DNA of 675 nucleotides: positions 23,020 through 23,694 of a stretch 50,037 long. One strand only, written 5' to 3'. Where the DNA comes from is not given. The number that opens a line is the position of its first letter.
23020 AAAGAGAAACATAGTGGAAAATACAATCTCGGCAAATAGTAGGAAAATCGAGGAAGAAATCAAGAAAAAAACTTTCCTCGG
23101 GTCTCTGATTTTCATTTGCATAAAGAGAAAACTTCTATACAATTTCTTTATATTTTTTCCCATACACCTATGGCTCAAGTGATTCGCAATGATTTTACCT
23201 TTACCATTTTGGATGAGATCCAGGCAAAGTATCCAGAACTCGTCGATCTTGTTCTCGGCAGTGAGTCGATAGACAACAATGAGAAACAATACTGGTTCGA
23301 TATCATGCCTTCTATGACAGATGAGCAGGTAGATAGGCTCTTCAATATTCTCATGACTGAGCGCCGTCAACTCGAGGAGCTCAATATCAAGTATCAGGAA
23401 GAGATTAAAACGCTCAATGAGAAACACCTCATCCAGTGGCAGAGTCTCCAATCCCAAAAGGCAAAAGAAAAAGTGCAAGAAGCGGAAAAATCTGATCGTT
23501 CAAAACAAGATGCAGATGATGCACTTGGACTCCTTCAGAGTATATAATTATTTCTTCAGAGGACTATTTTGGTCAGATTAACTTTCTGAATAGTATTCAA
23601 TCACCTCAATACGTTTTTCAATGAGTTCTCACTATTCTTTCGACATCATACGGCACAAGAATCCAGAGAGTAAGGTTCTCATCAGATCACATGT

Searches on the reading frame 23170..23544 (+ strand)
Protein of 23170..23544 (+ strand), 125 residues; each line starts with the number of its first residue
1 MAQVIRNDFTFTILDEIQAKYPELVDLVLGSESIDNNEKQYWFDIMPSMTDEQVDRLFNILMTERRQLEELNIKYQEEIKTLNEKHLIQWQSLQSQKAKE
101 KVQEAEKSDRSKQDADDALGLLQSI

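Call 38: search_protein_families(library=pfam, max_evalue=0.05, proteins=[window:23170-23544:+])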
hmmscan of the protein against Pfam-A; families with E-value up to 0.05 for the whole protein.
seq(125 aa): 0 families
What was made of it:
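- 23170..23547 (+): u08b, a 125-aa coiled-coil protein and the true first gene of the same-strand run, divergent from murF. No Pfam hit (call 38).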
